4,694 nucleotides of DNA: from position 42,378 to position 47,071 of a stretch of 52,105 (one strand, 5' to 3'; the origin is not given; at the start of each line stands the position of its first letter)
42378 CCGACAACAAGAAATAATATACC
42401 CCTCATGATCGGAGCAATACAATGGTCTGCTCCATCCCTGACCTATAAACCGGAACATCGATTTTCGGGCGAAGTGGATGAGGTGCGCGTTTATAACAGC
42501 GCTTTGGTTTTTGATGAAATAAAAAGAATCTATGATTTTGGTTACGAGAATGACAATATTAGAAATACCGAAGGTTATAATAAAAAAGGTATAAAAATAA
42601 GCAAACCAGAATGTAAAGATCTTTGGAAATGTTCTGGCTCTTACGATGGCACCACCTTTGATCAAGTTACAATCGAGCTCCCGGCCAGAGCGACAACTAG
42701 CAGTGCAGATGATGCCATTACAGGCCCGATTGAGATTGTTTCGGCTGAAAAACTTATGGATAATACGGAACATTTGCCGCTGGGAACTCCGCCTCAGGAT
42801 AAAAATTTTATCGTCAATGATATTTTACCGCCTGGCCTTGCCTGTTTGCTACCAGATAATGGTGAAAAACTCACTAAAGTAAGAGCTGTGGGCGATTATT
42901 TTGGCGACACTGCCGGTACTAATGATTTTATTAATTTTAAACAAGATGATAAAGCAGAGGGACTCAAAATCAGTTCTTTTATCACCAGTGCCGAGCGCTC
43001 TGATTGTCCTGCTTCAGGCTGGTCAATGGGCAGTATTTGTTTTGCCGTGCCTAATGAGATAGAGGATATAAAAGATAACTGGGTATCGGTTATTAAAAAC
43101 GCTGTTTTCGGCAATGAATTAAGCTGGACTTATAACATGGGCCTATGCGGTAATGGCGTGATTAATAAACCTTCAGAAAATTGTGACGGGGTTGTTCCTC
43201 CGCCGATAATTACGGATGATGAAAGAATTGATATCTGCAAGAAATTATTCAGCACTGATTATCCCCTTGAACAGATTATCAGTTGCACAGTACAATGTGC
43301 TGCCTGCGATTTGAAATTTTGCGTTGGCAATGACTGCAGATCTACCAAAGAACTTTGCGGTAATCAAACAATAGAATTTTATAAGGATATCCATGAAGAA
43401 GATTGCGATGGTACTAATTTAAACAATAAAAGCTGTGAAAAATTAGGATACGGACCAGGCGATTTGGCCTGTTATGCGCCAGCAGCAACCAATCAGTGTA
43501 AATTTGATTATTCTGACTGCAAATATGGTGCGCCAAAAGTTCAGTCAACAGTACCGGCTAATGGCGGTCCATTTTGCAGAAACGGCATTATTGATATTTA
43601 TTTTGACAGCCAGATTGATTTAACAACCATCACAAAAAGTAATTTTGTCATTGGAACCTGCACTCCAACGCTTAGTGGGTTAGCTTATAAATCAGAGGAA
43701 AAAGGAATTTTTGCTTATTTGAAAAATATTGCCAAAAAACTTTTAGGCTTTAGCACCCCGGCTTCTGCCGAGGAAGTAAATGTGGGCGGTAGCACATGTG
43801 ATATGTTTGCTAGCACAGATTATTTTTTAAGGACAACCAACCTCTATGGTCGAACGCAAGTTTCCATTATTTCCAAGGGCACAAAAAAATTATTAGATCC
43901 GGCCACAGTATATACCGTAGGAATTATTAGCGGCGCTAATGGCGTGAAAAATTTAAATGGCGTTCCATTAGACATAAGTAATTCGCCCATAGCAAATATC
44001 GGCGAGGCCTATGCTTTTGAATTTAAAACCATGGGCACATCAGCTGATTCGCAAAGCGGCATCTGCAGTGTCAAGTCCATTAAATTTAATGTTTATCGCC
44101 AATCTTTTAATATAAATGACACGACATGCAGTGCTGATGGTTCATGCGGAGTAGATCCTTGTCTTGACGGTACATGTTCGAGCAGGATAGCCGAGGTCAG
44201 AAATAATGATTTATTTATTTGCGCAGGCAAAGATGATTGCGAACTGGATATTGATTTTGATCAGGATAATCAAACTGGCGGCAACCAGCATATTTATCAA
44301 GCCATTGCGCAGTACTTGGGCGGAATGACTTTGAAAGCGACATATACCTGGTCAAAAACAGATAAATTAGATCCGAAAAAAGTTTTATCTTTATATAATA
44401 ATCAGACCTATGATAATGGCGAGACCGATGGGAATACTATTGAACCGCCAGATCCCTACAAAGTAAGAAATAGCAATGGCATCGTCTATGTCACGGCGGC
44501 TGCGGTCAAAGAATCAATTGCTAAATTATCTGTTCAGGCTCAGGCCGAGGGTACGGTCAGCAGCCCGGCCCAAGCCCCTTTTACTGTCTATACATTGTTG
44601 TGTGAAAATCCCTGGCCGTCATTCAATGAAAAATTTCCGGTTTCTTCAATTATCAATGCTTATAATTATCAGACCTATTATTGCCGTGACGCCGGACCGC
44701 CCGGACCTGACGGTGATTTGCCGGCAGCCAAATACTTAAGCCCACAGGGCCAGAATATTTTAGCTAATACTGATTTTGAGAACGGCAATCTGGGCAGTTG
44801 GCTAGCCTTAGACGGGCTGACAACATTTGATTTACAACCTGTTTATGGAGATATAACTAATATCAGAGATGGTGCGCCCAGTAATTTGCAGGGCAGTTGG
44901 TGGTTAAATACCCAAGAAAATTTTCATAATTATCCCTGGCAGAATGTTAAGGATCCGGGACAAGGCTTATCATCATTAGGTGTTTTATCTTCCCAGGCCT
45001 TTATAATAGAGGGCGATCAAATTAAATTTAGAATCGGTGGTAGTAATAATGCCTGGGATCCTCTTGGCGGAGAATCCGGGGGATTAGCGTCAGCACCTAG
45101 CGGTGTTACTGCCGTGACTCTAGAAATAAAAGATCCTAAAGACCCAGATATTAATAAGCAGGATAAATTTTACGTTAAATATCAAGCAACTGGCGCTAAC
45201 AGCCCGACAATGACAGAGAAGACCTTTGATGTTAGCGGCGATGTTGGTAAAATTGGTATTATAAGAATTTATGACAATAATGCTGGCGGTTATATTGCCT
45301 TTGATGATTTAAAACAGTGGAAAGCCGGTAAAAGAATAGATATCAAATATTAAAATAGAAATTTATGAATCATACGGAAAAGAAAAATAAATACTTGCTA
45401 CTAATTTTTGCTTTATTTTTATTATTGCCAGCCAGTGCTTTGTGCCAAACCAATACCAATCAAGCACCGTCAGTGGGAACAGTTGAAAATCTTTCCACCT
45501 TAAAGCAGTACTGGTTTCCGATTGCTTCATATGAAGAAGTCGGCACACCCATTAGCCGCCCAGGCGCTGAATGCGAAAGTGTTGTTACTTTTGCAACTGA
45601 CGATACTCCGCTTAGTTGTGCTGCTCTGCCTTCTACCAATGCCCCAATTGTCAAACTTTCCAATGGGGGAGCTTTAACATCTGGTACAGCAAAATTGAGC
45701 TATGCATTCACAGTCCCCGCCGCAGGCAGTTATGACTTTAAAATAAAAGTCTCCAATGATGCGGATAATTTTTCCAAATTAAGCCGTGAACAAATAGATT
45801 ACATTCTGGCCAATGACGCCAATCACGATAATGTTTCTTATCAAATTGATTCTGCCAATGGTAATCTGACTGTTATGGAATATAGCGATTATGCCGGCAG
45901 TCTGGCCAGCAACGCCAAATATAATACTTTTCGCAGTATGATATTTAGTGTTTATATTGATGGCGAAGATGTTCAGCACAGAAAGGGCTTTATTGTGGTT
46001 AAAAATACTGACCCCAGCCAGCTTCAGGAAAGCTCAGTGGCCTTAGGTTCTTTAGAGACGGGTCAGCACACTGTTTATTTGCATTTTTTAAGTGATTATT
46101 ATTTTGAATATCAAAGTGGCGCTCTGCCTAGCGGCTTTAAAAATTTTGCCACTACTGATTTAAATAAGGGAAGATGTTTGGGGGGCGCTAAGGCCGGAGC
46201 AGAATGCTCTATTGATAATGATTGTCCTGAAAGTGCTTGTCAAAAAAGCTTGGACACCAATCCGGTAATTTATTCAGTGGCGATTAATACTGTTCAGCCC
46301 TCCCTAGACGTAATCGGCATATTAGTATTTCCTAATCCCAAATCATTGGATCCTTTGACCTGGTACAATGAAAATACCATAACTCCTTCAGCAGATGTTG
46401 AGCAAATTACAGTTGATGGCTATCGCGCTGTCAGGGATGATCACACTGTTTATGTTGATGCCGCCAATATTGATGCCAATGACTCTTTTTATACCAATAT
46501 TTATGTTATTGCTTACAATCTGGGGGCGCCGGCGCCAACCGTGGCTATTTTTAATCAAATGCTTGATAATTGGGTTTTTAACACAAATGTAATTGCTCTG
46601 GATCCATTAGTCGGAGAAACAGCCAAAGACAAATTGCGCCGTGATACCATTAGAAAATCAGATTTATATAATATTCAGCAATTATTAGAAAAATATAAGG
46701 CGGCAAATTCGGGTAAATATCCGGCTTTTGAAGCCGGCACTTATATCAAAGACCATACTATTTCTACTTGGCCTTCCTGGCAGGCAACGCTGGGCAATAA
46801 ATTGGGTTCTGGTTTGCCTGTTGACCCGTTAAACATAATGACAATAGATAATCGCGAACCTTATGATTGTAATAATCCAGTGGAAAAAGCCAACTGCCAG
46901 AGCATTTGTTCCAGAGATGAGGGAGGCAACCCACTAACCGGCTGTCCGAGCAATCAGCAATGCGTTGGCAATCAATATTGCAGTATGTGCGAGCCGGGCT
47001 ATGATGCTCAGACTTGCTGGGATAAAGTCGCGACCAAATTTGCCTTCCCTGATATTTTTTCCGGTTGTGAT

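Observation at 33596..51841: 18.2-kb operon of three giant secreted proteins, two anchored by VirB2/TrbC-like 'pilin' modules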

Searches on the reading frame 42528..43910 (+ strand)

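Call 57: search_protein_families(library=pfam, proteins=[window:42528-43910:+], max_evalue=1)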
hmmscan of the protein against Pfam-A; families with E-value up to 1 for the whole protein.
seq(461 aa): 1 family
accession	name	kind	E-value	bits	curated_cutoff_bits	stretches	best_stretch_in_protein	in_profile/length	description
PF13205.12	Big_5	-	0.0025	18.9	23.6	1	335-383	4-55/105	Bacterial Ig-like domain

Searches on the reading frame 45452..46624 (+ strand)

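Call 57: search_protein_families(library=pfam, proteins=[window:45452-46624:+], max_evalue=1)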
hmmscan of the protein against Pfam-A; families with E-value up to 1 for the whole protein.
seq(391 aa): 2 families
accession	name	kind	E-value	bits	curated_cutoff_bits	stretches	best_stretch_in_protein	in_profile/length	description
PF14125.13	DUF4292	-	0.034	14.2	23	1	108-163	106-161/209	Domain of unknown function (DUF4292)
PF01683.23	EB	-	0.15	12.6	24.3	1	239-266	9-37/52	EB module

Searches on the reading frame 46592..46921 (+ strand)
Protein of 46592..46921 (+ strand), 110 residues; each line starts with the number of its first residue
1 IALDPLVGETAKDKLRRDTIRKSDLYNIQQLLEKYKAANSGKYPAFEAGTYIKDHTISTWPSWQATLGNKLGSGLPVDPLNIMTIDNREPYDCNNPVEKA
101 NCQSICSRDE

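Call 97: search_protein_families(library=pfam, proteins=[window:46592-46921:+], max_evalue=10)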
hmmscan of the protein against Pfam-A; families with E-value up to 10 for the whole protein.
seq(110 aa): 1 family
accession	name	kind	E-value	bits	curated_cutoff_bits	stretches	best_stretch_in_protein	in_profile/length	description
PF00709.27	Adenylsucc_synt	-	0.27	10.4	27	1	7-48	130-171/416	Adenylosuccinate synthetase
